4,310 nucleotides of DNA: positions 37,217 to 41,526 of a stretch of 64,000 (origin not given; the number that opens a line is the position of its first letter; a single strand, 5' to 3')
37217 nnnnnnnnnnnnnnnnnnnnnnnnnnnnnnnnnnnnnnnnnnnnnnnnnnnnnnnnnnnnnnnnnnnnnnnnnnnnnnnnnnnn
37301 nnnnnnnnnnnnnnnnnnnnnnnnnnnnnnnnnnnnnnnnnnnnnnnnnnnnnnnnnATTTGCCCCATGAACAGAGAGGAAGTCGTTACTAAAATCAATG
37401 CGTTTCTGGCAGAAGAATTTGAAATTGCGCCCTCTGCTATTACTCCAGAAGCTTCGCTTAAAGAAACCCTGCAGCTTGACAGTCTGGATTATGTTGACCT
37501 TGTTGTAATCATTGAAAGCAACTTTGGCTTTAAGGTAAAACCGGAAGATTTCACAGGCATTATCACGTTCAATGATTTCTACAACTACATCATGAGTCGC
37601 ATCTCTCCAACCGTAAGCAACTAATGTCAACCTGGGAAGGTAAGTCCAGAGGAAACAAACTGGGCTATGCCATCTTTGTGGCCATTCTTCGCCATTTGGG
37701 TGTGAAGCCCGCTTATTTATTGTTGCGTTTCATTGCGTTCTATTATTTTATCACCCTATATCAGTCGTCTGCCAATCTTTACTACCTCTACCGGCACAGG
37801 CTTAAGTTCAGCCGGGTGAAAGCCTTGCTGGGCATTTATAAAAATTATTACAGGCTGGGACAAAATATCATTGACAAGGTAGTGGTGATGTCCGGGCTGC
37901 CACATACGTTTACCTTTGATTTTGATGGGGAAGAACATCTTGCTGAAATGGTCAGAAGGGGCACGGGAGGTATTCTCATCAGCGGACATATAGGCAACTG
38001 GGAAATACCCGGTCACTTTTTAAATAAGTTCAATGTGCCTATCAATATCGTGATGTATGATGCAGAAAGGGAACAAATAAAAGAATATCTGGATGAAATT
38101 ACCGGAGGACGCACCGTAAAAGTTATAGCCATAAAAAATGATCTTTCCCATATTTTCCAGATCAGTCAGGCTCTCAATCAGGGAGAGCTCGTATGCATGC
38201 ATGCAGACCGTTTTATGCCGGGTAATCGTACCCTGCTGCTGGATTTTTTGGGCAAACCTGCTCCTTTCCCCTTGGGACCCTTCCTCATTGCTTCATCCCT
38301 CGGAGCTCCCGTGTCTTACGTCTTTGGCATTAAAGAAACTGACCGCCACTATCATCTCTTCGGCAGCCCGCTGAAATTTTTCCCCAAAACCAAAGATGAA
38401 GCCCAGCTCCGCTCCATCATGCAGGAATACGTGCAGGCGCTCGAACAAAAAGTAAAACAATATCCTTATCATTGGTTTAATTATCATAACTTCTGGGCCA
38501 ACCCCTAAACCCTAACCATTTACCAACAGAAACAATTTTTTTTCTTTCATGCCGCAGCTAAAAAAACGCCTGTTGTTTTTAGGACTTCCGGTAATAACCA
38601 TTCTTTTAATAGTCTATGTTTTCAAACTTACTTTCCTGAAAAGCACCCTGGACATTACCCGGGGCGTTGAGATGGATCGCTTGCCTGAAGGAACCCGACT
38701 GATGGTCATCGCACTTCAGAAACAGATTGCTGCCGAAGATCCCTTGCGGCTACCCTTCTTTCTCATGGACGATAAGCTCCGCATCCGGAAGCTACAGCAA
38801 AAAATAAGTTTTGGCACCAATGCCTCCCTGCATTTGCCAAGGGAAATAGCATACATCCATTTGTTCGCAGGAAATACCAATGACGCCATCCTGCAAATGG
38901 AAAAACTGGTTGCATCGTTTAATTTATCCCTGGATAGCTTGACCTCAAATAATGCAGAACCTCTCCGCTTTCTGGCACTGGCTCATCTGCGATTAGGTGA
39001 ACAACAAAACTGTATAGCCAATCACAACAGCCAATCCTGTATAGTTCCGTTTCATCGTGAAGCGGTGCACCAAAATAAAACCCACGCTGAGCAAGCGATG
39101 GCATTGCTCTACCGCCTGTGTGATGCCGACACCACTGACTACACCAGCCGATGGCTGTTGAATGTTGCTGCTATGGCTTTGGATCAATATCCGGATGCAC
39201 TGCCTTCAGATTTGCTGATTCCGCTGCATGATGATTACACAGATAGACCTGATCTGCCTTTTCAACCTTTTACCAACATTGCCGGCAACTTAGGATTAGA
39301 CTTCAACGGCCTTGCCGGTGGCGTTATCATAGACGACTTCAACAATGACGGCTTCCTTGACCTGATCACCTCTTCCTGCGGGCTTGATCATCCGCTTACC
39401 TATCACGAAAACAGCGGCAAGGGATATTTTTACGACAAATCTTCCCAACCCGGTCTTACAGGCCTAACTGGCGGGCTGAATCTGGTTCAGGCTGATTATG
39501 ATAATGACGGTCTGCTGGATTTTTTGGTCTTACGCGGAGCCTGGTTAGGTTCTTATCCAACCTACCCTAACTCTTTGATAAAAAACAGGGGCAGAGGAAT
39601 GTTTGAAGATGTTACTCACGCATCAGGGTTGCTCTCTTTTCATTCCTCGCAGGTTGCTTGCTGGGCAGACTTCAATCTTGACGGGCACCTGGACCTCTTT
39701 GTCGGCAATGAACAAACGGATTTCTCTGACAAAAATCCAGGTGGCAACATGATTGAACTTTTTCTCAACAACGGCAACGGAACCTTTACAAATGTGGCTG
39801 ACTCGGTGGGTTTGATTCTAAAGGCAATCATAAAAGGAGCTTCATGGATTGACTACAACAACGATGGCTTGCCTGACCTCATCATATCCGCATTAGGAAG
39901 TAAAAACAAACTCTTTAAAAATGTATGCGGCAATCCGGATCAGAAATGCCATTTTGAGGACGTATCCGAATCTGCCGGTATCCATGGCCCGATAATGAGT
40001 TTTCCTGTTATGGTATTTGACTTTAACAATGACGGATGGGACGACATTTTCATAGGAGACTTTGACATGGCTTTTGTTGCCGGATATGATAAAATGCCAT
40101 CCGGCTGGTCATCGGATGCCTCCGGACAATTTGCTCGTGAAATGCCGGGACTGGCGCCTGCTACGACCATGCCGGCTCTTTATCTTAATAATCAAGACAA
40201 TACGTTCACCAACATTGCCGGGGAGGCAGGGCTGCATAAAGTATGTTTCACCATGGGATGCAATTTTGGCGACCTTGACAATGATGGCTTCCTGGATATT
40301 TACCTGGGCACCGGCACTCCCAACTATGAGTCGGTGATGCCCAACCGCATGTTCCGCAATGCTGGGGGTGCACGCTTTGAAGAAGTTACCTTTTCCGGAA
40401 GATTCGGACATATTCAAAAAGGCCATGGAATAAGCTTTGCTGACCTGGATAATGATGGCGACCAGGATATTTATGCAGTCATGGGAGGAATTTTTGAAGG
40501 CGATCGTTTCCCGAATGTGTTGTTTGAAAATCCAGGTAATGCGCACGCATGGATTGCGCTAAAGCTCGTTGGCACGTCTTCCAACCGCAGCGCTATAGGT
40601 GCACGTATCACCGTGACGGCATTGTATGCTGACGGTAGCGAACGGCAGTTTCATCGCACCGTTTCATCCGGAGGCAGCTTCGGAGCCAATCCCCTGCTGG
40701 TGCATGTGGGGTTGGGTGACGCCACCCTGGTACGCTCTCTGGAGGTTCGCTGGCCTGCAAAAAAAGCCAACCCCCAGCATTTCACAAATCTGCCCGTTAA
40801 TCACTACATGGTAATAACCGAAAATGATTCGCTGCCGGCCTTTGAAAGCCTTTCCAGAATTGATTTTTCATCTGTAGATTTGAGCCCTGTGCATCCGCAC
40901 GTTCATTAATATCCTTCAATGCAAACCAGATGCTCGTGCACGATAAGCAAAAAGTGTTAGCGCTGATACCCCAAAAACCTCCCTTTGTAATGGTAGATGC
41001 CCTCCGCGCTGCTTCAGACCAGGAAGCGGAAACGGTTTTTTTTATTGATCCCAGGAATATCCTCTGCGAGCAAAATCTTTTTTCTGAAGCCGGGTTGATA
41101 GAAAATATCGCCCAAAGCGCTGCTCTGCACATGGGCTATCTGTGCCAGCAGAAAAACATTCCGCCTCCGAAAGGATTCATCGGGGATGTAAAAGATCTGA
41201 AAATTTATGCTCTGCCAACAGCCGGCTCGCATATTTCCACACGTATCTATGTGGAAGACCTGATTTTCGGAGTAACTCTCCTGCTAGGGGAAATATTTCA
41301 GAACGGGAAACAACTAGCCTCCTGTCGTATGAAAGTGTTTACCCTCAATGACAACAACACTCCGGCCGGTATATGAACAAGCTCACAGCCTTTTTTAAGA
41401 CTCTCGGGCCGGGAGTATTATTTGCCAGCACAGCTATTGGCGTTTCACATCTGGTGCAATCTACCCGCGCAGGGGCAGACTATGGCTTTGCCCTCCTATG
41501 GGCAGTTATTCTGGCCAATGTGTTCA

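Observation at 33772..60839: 27-kb flexirubin/aryl-polyene-type type II PKS/FAS-like biosynthetic gene cluster as one translationally coupled operon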

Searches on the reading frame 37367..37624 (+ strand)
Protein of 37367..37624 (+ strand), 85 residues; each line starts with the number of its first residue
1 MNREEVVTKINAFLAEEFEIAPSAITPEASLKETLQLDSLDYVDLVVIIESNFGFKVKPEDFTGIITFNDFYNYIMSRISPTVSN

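Call 3: search_protein_families(library=pfam, proteins=[window:37367-37624:+])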
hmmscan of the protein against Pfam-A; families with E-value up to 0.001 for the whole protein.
window:37367-37624:+ (85 aa): 1 family
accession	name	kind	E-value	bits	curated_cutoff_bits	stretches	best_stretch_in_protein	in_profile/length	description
PF00550.31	PP-binding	-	2.9e-09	37.5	20.8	1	12-75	5-67/67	Phosphopantetheine attachment site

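Call 6: search_protein_families(library=ncbifam, proteins=[window:37367-37624:+])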
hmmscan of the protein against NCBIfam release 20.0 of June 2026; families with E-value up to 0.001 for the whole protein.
window:37367-37624:+ (85 aa): 15 families
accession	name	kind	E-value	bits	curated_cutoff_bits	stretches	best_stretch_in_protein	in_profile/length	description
NF003757.0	PRK05350.1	equivalog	3.1e-19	68.9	65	1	1-76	2-77/83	acyl carrier protein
NF002148.0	PRK00982.1-2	subfamily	2.8e-17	62.3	71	1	3-78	2-77/79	acyl carrier protein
NF002150.0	PRK00982.1-4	subfamily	1.2e-14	54.3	66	1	1-78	1-78/80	acyl carrier protein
TIGR00517.1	acyl_carrier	equivalog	4.5e-14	52.1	70.45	1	4-78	2-76/77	acyl carrier protein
NF009104.0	PRK12449.1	equivalog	2.2e-11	43.6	70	1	1-79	1-79/80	acyl carrier protein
NF002147.0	PRK00982.1-1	equivalog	3.1e-11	42.9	84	1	2-77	4-79/83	acyl carrier protein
NF040636.1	AcpM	exception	7.8e-11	41.9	146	1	3-76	3-76/93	meromycolate extension acyl carrier protein AcpM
NF002151.0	PRK00982.1-5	equivalog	1.6e-09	37.8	92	1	5-77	3-75/78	acyl carrier protein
NF058660.1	cispen_ACP_AmcB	equivalog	1e-08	35.2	80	1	9-63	5-61/80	cispentacin biosynthesis acyl carrier protein AmcB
NF002149.0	PRK00982.1-3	equivalog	1e-08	35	106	1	6-77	4-75/78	acyl carrier protein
NF005079.0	PRK06508.1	equivalog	2.4e-08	34.2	83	1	8-63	6-61/93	acyl carrier protein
NF006031.0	PRK08172.1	equivalog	5.8e-07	30.1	76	1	14-75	13-74/82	acyl carrier protein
NF006617.0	PRK09184.1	subfamily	7.2e-05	22.7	70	1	14-61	22-73/96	phosphopantetheine-binding protein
NF004533.0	PRK05883.1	equivalog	0.00032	20.5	72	1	3-75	21-93/100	acyl carrier protein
NF005798.0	PRK07639.1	equivalog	0.00057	20.3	100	1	1-62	1-62/91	petrobactin biosynthesis protein AsbD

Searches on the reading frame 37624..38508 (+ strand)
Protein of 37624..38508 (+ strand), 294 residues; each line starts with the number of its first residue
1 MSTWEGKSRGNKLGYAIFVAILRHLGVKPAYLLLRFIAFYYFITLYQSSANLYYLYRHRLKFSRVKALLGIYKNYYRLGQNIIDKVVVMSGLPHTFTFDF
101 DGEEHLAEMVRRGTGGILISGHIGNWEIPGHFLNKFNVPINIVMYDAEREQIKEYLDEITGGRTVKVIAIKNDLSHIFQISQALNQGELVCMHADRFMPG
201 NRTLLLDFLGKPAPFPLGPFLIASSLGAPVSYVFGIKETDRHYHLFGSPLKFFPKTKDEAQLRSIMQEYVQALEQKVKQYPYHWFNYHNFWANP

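Call 3: search_protein_families(library=pfam, proteins=[window:37624-38508:+])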
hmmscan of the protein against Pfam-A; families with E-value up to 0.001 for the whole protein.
window:37624-38508:+ (294 aa): 1 family
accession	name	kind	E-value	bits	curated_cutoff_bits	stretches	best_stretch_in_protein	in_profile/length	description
PF03279.18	Lip_A_acyltrans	-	9e-20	71.5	22.3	1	96-291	103-293/295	Bacterial lipid A biosynthesis acyltransferase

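Call 6: search_protein_families(library=ncbifam, proteins=[window:37624-38508:+])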
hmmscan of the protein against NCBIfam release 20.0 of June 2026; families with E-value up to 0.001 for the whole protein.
window:37624-38508:+ (294 aa): 10 families
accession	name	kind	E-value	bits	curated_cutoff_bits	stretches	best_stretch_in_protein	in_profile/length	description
NF005919.0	PRK07920.1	equivalog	4.8e-17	62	209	1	94-292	99-294/311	phosphatidylinositol mannoside acyltransferase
NF006270.0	PRK08419.1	equivalog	1e-14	54.6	248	1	48-292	47-289/298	lipid A biosynthesis lauroyl acyltransferase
NF005150.0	PRK06628.1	equivalog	1.8e-11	44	350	1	116-292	116-289/290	lipid A biosynthesis lauroyl acyltransferase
NF005120.0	PRK06553.1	equivalog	2.4e-11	43.5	273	1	98-292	116-307/308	lipid A biosynthesis lauroyl acyltransferase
NF006437.0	PRK08733.1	equivalog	5.3e-09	35.6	540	1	99-283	111-286/306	LpxL/LpxP family Kdo(2)-lipid IV(A) lauroyl/palmitoleoyl acyltransferase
TIGR02207.1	lipid_A_htrB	subfamily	2.9e-08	33.4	297.8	1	98-284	104-284/303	LpxL/LpxP family Kdo(2)-lipid IV(A) lauroyl/palmitoleoyl acyltransferase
NF006487.0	PRK08905.1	equivalog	2.5e-06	26.7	281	1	97-213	85-198/290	lysophospholipid acyltransferase family protein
NF006438.0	PRK08734.1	equivalog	1.8e-05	24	363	1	101-195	100-191/305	lauroyl acyltransferase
NF004569.0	PRK05906.1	equivalog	4.6e-05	22.4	439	1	107-291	133-312/454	lipid A biosynthesis lauroyl acyltransferase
NF005340.0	PRK06860.1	subfamily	0.00075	18.8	398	1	99-280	111-290/309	lipid A biosynthesis lauroyl acyltransferase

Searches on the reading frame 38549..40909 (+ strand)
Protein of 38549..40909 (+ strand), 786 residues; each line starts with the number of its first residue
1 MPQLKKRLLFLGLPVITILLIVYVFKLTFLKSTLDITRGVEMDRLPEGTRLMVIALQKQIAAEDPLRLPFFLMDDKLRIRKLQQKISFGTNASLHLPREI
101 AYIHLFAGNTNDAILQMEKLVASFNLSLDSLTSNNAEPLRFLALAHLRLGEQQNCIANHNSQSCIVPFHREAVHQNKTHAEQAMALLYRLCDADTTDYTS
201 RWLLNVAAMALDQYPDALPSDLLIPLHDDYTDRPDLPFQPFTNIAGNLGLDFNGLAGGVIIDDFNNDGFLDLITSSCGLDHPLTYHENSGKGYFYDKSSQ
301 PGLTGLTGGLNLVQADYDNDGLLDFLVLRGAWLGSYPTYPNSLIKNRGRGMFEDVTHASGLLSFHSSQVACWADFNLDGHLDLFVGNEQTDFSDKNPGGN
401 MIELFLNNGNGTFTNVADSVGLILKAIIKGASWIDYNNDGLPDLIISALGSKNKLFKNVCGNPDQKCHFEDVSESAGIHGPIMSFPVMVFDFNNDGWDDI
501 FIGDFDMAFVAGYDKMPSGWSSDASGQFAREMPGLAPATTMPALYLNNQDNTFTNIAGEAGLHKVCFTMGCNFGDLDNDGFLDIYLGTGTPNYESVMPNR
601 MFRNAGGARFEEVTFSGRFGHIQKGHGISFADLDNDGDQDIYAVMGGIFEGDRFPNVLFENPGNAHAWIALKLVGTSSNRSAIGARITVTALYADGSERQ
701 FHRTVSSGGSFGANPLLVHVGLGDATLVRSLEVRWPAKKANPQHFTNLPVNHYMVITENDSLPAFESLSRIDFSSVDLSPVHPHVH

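Call 3: search_protein_families(library=pfam, proteins=[window:38549-40909:+])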
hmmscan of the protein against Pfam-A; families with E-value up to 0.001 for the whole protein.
window:38549-40909:+ (786 aa): 3 families
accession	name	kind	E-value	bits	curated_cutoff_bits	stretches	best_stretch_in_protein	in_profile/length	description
PF13517.12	FG-GAP_3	-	2.2e-40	137.5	26.9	5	374-445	1-60/61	FG-GAP-like repeat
PF01839.29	FG-GAP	-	4.2e-15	55.7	22.1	0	371-393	6-27/37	FG-GAP repeat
PF07593.17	UnbV_ASPIC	-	2.1e-14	53.6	23.4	1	682-753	1-66/68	ASPIC and UnbV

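Call 6: search_protein_families(library=ncbifam, proteins=[window:38549-40909:+])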
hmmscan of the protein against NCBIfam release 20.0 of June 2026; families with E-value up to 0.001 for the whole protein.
window:38549-40909:+ (786 aa): 1 family
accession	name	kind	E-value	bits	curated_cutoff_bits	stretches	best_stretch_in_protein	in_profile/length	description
NF047539.1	XAC2610_fam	domain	3.9e-06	27.2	35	0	372-414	3-41/89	XAC2610-related protein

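Call 32: find_homologous_proteins(query=window:38549-40909:+)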
Query window:38549-40909:+ (786 aa): 7985 proteins with E <= 0.001 among 8000 candidates; the best 120 are listed.
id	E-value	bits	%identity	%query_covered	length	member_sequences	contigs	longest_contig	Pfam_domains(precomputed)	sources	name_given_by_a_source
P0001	0.0e+0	1830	100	100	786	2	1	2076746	PF01839.30,PF13517.13,PF07593.19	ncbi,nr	ncbi:MAG: hypothetical protein KatS3mg031_0288 [Chitinophagales bacterium]|nr:MAG: hypothetical prot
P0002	0.0e+0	1069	62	96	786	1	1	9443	PF01839.30,PF13517.13,PF07593.19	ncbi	-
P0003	1.2e-239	816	49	98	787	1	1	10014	PF01839.30,PF13517.13,PF07593.19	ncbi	-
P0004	2.7e-232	791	48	100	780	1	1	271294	PF01839.30,PF13517.13,PF07593.19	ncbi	-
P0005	3.2e-215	735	48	92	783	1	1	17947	PF01839.30,PF13517.13,PF07593.19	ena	-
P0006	1.8e-212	726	47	94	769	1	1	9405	PF01839.30,PF13517.13,PF07593.19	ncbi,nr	ncbi:MAG TPA: FG-GAP-like repeat-containing protein [Rhodothermales bacterium]|nr:FG-GAP-like repeat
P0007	1.0e-200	687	47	87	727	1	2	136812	PF01839.30,PF13517.13,PF07593.19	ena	-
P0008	3.7e-200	685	46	93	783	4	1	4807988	PF01839.30,PF13517.13,PF07593.19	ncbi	-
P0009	5.5e-199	681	46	93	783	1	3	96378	PF01839.30,PF13517.13,PF07593.19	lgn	-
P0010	4.4e-197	675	45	93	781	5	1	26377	PF01839.30,PF13517.13,PF07593.19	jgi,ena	-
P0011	7.6e-196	671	46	91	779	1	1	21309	PF01839.30,PF13517.13,PF07593.19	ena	-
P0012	1.7e-195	670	45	96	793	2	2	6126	PF01839.30,PF13517.13,PF07593.19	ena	-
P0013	6.6e-195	668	44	92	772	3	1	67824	PF01839.30,PF13517.13,PF07593.19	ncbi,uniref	ncbi:MAG: CRTAC1 family protein [Salinibacter sp.]|uniref:CRTAC1 family protein n=1 Tax=Salinibacter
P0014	9.1e-195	667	45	96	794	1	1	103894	PF01839.30,PF13517.13,PF07593.19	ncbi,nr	ncbi:MAG: CRTAC1 family protein [Flavobacteriales bacterium]|nr:CRTAC1 family protein [Flavobacteria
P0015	9.7e-195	667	48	89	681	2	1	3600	PF01839.30,PF13517.13,PF07593.19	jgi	jgi:hypothetical protein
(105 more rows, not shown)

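Call 85: find_encoding_contigs(protein=P0003, flank=6000, max_places=2)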
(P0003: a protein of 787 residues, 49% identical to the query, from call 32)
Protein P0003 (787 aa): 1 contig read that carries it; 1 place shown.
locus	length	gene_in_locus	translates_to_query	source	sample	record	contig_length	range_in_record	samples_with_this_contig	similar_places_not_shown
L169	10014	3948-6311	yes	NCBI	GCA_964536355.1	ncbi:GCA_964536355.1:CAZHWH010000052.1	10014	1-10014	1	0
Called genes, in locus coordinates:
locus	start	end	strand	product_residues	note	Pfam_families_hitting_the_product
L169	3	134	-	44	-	?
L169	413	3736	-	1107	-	PF01839:FG-GAP (faint), PF13517:FG-GAP_3, PF07593:UnbV_ASPIC, PF13517:FG-GAP_3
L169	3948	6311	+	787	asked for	PF01839:FG-GAP (faint), PF13517:FG-GAP_3, PF07593:UnbV_ASPIC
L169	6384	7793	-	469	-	-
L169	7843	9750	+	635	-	PF13522:GATase_6, PF13537:GATase_7, PF00733:Asn_synthase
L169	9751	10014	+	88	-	?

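Call 86: find_encoding_contigs(protein=P0004, flank=6000, max_places=2)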
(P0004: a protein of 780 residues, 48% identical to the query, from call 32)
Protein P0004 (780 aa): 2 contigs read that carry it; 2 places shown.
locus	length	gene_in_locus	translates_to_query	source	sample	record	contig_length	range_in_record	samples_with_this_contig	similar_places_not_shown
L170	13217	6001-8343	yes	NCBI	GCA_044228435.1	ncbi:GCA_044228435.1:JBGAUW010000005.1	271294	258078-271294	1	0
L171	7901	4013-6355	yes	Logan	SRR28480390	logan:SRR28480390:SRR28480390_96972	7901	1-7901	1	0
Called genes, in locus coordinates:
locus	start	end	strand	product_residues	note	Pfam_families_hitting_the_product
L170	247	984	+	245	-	PF05118:Asp_Arg_Hydrox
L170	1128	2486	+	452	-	PF01569:PAP2 (weak), PF22778:VCPO_2nd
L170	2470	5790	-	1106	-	PF01839:FG-GAP (faint), PF13517:FG-GAP_3, PF07593:UnbV_ASPIC, PF13517:FG-GAP_3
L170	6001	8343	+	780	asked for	PF01839:FG-GAP (faint), PF13517:FG-GAP_3, PF07593:UnbV_ASPIC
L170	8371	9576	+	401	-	PF11376:DUF3179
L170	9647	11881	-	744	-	PF01839:FG-GAP (faint), PF13517:FG-GAP_3, PF07593:UnbV_ASPIC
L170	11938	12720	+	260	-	PF01839:FG-GAP (faint), PF13517:FG-GAP_3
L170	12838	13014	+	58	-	-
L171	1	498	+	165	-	?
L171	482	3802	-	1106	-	PF01839:FG-GAP (faint), PF13517:FG-GAP_3, PF07593:UnbV_ASPIC, PF13517:FG-GAP_3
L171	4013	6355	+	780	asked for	PF01839:FG-GAP (faint), PF13517:FG-GAP_3, PF07593:UnbV_ASPIC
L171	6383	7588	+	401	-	PF11376:DUF3179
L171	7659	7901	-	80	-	?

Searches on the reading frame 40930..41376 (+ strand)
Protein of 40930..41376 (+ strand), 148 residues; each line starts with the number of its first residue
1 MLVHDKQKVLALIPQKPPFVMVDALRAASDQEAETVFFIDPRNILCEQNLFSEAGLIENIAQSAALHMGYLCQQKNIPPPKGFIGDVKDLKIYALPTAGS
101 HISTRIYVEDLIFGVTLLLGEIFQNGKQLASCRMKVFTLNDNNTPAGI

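Call 3: search_protein_families(library=pfam, proteins=[window:40930-41376:+])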
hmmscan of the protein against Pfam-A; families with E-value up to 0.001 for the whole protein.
window:40930-41376:+ (148 aa): 0 families

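Call 6: search_protein_families(library=ncbifam, proteins=[window:40930-41376:+])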
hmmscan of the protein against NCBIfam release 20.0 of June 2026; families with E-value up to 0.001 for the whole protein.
window:40930-41376:+ (148 aa): 0 families

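Call 69: search_protein_families(library=pfam, max_evalue=1, proteins=[window:40930-41376:+])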
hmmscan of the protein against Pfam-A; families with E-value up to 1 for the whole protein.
window:40930-41376:+ (148 aa): 1 family
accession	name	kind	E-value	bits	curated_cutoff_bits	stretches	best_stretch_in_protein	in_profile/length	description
PF03522.20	SLC12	-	0.21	11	27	1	114-143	245-274/418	Solute carrier family 12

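Call 71: search_solved_structures(query=window:40930-41376:+, max_evalue=1)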
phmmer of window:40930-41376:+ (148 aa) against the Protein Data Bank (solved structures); distinct sequences matched with E-value up to 1: 1.
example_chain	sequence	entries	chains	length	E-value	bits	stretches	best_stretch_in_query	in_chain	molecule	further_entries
4o5v_A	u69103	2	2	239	0.28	14.5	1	47-123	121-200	Iron-dependent transcription repressor related protein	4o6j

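Call 75: search_solved_structures(query=A3, max_evalue=1)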
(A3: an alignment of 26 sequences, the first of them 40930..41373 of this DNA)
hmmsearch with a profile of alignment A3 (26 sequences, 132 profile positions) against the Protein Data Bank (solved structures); distinct sequences matched with E-value up to 1: 23.
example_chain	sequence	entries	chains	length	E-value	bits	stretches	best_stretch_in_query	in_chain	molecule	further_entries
8ayd_AA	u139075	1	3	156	1.4e-06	31.3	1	2-128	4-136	3-hydroxyacyl-[acyl-carrier-protein] dehydratase FabZ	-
8ayi_A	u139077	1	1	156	2.1e-05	27.5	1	2-127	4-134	Beta-hydroxyacyl-(Acyl-carrier-protein) dehydratase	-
7qv0_A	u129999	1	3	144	2.2e-05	27.4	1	2-127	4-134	Beta-hydroxyacyl-(Acyl-carrier-protein) dehydratase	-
8ayc_A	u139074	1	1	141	3.3e-05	26.9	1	2-127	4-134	Beta-hydroxyacyl-(Acyl-carrier-protein) dehydratase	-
8ayb_A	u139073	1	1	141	4e-05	26.6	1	2-127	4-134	Beta-hydroxyacyl-(Acyl-carrier-protein) dehydratase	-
4h4g_A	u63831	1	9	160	0.00023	24.1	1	2-126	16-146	(3R)-hydroxymyristoyl-[acyl-carrier-protein] dehydratase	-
3d6x_A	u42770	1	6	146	0.00024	24.1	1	3-130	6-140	(3R)-hydroxymyristoyl-[acyl-carrier-protein] dehydratase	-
6n3p_A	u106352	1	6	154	0.00083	22.3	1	2-124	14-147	3-hydroxyacyl-[acyl-carrier-protein] dehydratase FabZ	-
6qsr_B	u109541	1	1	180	0.0049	19.8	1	6-72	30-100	Beta-hydroxyacyl-(Acyl-carrier-protein) dehydratase FabA/FabZ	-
3b7j_A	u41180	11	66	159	0.022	17.7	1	2-130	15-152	(3R)-hydroxymyristoyl-acyl carrier protein dehydratase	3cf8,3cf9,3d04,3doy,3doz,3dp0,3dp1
2gll_A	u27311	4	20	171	0.028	17.4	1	2-130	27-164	(3R)-hydroxymyristoyl-acyl carrier protein dehydratase | 3-hydroxyacyl-[acyl-carrier-protein] dehydratase FabZ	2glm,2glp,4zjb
1z6b_A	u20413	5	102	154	0.031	17.2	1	2-69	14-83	fatty acid synthesis protein | Beta-hydroxyacyl-ACP dehydratase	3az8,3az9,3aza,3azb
1zhg_A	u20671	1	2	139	0.068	16.1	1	3-69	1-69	beta hydroxyacyl-acyl carrier protein dehydratase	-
5bux_A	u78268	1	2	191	0.074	16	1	2-125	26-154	3-hydroxyacyl-[acyl-carrier-protein] dehydratase FabZ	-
5buw_A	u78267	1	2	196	0.08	15.9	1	2-125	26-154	3-hydroxyacyl-[acyl-carrier-protein] dehydratase FabZ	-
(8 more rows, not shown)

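Call 76: search_protein_families(library=pfam, alignment_id=A3, max_evalue=0.01)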
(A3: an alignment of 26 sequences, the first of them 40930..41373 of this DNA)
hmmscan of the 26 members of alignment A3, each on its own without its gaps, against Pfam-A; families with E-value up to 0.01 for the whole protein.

A. member 1, window:40930-41373:+ (148 aa): 0 families

B. families by the number of members that match (of 26 scanned): 2 families
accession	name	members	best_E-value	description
PF22817.2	ApeP-like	1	0.0019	ApeP dehydratase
PF07977.19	FabA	1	0.0026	FabA-like domain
